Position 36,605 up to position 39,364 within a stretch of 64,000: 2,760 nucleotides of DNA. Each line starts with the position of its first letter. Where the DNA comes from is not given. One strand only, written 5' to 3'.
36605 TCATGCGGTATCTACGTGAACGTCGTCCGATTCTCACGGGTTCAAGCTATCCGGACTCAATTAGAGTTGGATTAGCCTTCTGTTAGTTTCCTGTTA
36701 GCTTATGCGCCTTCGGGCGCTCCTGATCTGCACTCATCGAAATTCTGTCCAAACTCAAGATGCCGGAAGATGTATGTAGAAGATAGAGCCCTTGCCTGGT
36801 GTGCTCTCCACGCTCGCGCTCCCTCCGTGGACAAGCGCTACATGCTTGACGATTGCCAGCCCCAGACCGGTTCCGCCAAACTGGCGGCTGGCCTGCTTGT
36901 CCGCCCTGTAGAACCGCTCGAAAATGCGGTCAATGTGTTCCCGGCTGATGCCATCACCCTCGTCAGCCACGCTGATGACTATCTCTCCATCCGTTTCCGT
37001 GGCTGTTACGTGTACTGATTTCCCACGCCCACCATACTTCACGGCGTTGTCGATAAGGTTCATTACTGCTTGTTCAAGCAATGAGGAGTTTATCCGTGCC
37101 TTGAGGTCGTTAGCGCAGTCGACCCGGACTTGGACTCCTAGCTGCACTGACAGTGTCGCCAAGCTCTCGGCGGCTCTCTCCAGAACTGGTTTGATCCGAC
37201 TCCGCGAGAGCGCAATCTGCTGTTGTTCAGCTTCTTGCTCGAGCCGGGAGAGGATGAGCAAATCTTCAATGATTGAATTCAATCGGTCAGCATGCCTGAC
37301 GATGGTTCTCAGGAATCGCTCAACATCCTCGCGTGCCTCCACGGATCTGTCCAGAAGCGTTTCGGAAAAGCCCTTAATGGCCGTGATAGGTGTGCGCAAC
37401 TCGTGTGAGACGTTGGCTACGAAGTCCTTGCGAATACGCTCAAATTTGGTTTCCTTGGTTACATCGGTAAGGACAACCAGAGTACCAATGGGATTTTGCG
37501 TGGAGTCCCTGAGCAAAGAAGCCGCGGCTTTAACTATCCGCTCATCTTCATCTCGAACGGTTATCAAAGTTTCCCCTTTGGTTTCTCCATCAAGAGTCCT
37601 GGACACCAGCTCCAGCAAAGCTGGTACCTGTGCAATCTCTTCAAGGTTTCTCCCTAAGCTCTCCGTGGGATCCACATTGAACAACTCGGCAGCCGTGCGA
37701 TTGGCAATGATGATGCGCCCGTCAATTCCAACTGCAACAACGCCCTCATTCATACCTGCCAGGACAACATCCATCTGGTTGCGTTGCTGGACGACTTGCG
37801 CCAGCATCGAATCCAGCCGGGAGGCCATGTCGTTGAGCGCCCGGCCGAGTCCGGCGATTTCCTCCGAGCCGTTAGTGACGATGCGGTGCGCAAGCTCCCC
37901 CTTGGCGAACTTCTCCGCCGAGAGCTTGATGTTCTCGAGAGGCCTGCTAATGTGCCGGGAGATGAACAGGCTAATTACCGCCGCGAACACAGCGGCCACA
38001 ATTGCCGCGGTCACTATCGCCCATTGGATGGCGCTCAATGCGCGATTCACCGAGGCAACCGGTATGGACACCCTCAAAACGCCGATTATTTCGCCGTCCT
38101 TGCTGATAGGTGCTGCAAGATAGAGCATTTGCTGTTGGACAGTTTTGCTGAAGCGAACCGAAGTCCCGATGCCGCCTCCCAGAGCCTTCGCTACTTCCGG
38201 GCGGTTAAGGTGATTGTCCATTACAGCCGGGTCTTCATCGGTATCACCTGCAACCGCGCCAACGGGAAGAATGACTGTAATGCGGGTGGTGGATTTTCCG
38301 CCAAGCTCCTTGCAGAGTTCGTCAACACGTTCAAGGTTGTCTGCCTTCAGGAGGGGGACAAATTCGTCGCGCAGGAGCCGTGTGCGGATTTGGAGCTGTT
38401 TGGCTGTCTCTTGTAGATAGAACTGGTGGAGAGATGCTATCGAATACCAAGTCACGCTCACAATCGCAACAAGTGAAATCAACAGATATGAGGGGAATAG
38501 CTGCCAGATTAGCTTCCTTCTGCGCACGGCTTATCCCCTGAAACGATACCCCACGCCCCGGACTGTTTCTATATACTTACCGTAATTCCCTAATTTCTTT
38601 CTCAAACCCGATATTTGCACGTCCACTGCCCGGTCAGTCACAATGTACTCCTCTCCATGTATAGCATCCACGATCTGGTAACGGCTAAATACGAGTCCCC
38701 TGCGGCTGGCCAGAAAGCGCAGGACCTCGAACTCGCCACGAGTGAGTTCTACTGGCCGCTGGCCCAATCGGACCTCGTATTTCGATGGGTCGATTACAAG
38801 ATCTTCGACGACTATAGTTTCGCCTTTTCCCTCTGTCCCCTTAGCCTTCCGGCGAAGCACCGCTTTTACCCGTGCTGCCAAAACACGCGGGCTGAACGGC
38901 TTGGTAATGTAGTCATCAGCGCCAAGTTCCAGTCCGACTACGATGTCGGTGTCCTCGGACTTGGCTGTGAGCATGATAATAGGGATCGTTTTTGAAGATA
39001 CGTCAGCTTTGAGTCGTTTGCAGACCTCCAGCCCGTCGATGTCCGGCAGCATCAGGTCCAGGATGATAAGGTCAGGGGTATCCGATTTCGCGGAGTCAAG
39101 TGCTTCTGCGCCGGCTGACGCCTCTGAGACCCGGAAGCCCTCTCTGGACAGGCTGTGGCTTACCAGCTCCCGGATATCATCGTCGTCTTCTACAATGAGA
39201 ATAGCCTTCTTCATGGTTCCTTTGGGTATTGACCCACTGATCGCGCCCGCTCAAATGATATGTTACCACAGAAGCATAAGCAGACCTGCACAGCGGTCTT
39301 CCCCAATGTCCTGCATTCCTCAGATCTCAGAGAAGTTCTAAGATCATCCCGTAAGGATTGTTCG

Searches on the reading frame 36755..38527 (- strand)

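Call 32: search_protein_families(library=pfam, proteins=[window:36755-38527:-], max_evalue=0.0001)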
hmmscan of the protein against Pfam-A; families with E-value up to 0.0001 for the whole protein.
window:36755-38527:- (590 aa): 9 families
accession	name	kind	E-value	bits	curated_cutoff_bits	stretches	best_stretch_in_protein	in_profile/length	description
PF02518.31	HATPase_c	-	3.6e-30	105.1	26.4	1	481-589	3-109/111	Histidine kinase-, DNA gyrase B-, and HSP90-like ATPase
PF00512.31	HisKA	-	2.5e-21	75.9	26.9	1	366-432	2-66/66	His Kinase A (phospho-acceptor) domain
PF08448.16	PAS_4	-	3.2e-11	43.9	23.1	1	259-359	4-108/110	PAS fold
PF00672.30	HAMP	-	7.7e-11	42.6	25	1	188-238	1-51/53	HAMP domain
PF00989.32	PAS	-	6.6e-10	39.4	22.6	1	251-356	2-113/113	PAS fold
PF13426.13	PAS_9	-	1.5e-07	32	27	1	262-358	3-103/103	PAS domain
PF13589.12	HATPase_c_3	-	1.4e-06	28.8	25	1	484-557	3-77/137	Histidine kinase-, DNA gyrase B-, and HSP90-like ATPase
PF16736.11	sCache_like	-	1.3e-05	25.9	27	1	68-156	32-117/117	Single Cache-like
PF13581.12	HATPase_c_2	-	1.7e-05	25.3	27.4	1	485-562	33-107/127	Histidine kinase-like ATPase domain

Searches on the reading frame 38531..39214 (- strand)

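Call 32: search_protein_families(library=pfam, proteins=[window:38531-39214:-], max_evalue=0.0001)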
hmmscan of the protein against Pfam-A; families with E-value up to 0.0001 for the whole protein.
window:38531-39214:- (227 aa): 3 families
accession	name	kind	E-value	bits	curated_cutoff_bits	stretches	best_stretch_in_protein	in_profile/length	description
PF00072.30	Response_reg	-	4.1e-33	114.3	30.2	1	5-116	1-110/111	Response regulator receiver domain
PF00486.34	Trans_reg_C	-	3.4e-23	81.9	26.2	1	153-225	2-77/77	Transcriptional regulatory protein, C terminal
PF23198.2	PDE8A_N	-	4.4e-06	27.1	29.6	1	3-88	11-97/147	PDE8A-like, N-terminal domain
